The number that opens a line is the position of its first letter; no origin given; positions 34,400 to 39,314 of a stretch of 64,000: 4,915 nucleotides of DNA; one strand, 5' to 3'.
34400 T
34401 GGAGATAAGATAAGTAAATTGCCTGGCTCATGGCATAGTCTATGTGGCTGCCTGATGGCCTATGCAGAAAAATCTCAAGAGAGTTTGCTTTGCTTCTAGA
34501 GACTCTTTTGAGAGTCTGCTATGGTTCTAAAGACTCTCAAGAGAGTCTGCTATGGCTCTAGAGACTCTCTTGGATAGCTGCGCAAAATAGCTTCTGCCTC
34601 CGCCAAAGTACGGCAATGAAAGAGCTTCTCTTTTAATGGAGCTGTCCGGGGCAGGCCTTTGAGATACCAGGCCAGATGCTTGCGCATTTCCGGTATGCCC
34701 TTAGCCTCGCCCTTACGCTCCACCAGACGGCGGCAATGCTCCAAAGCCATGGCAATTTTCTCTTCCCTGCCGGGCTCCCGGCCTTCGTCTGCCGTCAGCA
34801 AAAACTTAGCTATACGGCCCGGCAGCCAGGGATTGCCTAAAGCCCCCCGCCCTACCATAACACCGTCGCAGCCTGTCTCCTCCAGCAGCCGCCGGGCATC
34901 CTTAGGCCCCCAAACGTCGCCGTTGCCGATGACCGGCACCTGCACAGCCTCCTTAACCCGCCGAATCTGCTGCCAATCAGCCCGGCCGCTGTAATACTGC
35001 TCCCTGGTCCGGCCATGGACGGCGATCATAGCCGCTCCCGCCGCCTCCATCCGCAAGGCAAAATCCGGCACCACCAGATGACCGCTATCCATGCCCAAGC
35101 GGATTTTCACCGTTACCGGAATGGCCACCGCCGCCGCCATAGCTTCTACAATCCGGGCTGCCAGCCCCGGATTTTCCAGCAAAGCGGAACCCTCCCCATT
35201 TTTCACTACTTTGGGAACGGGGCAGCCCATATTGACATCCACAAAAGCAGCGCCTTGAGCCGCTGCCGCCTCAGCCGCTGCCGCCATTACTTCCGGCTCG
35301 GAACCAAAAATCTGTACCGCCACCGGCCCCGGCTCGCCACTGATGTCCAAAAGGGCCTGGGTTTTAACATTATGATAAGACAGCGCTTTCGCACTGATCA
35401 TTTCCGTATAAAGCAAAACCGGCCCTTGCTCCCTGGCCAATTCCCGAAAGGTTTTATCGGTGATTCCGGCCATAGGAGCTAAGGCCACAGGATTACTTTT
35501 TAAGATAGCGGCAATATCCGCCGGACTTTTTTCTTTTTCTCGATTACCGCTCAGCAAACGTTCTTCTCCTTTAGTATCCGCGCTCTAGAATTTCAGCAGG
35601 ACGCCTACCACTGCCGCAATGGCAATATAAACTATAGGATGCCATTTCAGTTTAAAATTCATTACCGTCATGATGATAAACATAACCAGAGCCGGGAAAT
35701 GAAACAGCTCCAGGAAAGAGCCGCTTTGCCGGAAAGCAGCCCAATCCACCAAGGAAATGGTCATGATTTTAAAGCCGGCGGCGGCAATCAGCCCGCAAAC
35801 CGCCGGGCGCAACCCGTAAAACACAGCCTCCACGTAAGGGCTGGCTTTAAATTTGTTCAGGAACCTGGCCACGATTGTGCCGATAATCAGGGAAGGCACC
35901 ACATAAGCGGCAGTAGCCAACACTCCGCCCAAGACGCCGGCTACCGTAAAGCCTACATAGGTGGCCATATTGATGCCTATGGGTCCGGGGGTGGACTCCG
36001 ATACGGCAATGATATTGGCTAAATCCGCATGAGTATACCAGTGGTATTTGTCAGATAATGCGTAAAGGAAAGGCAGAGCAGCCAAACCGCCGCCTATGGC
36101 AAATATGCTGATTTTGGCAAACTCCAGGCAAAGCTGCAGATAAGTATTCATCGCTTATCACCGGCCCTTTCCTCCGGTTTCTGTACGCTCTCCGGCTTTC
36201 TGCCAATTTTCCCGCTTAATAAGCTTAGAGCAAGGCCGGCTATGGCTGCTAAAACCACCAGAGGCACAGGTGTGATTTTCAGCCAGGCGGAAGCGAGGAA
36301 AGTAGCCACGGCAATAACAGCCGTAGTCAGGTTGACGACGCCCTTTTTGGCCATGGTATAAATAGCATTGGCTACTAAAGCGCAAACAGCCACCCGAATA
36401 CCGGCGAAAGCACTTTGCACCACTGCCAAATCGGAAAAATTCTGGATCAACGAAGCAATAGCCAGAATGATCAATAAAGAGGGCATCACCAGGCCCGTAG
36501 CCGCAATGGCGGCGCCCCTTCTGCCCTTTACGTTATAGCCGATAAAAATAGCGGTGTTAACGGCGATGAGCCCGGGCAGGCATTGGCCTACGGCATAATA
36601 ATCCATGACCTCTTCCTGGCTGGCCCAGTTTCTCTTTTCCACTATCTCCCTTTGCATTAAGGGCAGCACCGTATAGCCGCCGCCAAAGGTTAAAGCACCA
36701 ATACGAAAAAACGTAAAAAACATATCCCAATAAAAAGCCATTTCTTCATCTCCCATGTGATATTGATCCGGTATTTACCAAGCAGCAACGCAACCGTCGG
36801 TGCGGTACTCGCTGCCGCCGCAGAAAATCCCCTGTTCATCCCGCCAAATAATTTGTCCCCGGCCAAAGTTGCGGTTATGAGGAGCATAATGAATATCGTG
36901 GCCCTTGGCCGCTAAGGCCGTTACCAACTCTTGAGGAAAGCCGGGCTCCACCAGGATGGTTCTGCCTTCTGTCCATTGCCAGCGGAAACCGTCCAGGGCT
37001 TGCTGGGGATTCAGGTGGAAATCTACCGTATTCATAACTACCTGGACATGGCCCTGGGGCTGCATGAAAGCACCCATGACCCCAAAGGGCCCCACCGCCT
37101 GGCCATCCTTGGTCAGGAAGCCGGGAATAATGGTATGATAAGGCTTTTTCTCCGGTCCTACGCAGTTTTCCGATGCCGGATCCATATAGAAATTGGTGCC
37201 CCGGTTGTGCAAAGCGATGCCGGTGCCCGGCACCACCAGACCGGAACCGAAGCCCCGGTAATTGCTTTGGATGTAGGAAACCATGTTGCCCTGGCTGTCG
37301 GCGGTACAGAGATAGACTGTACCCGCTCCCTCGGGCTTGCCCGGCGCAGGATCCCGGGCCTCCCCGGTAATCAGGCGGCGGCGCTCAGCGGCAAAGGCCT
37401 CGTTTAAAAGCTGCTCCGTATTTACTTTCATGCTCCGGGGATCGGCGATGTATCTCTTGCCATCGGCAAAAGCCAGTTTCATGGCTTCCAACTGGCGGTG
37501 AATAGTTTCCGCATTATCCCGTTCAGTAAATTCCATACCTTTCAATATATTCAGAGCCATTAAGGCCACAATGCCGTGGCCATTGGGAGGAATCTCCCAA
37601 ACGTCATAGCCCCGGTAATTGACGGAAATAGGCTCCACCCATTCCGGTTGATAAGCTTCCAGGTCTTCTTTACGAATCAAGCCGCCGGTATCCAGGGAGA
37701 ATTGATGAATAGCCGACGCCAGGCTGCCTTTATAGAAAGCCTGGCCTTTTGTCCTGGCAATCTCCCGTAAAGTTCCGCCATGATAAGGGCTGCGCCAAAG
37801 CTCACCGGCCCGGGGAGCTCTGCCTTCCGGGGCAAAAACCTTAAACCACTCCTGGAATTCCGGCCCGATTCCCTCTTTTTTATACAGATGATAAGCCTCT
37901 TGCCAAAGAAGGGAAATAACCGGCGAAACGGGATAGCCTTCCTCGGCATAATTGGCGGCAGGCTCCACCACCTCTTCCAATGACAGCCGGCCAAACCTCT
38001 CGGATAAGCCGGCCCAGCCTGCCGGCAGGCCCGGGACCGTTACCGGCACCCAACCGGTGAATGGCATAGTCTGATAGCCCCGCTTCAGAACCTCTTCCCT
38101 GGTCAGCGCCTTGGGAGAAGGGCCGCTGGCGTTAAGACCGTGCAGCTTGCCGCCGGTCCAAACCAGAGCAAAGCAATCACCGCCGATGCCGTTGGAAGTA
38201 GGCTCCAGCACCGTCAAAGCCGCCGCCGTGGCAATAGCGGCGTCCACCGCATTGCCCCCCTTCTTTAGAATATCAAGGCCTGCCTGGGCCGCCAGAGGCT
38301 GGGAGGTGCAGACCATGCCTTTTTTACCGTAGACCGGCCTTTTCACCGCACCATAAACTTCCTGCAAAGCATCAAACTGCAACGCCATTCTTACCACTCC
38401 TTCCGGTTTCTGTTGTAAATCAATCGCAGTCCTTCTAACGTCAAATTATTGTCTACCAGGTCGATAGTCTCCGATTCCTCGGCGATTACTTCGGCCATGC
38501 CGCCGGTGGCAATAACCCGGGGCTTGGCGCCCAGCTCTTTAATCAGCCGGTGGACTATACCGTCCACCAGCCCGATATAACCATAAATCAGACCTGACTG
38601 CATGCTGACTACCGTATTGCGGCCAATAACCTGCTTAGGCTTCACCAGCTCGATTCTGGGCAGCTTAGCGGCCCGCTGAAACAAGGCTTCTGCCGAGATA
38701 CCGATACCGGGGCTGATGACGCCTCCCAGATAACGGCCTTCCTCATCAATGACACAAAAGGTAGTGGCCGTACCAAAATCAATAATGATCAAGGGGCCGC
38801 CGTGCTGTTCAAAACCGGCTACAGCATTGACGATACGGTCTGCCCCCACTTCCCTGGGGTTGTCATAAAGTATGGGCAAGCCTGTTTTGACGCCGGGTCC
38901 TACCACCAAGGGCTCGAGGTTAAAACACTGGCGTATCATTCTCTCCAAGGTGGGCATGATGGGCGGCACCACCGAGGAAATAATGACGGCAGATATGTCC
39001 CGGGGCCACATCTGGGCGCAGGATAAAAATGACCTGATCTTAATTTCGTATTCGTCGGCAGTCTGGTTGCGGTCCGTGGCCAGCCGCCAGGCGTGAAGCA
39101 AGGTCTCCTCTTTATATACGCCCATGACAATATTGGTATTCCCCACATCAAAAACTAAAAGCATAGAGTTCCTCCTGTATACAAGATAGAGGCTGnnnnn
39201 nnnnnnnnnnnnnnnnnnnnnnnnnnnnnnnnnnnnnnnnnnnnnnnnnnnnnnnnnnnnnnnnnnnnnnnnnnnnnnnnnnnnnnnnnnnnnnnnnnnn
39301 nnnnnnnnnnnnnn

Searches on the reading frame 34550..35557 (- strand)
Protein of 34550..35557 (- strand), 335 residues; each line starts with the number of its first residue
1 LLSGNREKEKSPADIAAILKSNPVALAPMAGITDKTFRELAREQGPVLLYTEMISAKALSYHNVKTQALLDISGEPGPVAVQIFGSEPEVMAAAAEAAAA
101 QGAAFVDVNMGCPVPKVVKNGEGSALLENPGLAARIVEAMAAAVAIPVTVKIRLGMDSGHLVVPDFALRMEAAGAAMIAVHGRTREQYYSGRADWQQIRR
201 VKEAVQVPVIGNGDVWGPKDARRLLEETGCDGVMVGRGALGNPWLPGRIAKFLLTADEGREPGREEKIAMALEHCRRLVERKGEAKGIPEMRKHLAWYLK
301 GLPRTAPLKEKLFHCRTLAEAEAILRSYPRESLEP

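Call 59: search_protein_families(library=pfam, proteins=[window:34550-35557:-], max_evalue=0.00001)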
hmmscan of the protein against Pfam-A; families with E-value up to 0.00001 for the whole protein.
window:34550-35557:- (335 aa): 1 family
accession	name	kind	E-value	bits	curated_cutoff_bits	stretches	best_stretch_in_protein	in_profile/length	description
PF01207.24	Dus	-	7.6e-98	327.9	20.4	1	26-326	2-303/311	Dihydrouridine synthase (Dus)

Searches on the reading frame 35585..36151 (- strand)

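Call 59: search_protein_families(library=pfam, proteins=[window:35585-36151:-], max_evalue=0.00001)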
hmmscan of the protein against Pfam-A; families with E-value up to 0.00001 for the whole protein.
window:35585-36151:- (188 aa): 1 family
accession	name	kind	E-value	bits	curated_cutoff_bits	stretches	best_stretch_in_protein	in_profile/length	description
PF02417.20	Chromate_transp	-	1.1e-41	143.1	28.6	1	5-184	1-166/166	Chromate transporter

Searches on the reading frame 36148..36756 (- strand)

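Call 59: search_protein_families(library=pfam, proteins=[window:36148-36756:-], max_evalue=0.00001)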
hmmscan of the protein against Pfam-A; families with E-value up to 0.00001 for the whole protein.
window:36148-36756:- (202 aa): 1 family
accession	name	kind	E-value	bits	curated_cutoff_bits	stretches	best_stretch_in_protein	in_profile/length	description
PF02417.20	Chromate_transp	-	3.7e-52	177.1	28.6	1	10-175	1-166/166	Chromate transporter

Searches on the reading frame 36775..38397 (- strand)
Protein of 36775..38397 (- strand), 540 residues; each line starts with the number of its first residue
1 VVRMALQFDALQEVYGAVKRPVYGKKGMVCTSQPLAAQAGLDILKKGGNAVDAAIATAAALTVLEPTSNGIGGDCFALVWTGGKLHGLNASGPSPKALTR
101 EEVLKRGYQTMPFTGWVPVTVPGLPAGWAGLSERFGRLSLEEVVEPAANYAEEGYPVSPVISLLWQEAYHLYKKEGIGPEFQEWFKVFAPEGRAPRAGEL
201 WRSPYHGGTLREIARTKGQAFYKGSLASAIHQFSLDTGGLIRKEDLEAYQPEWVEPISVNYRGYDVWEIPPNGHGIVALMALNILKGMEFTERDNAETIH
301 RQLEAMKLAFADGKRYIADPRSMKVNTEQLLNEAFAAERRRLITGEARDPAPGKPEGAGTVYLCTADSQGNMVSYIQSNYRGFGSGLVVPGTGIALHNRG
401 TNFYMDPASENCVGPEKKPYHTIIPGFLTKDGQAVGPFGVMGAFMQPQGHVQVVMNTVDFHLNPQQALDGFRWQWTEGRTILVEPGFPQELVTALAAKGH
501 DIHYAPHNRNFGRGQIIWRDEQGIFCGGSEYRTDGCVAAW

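Call 59: search_protein_families(library=pfam, proteins=[window:36775-38397:-], max_evalue=0.00001)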
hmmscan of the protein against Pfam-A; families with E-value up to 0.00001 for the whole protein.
window:36775-38397:- (540 aa): 1 family
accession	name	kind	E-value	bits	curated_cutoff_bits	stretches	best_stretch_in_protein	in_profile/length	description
PF01019.26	G_glu_transpept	-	1e-150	503.4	27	1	42-535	2-512/512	Gamma-glutamyltranspeptidase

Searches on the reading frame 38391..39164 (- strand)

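Call 59: search_protein_families(library=pfam, proteins=[window:38391-39164:-], max_evalue=0.00001)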
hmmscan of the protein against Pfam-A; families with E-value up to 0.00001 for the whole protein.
window:38391-39164:- (257 aa): 1 family
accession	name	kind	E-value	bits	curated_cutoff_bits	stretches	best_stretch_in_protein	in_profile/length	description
PF03309.20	Pan_kinase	-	9.5e-80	267.7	24.7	1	2-206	1-205/205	Type III pantothenate kinase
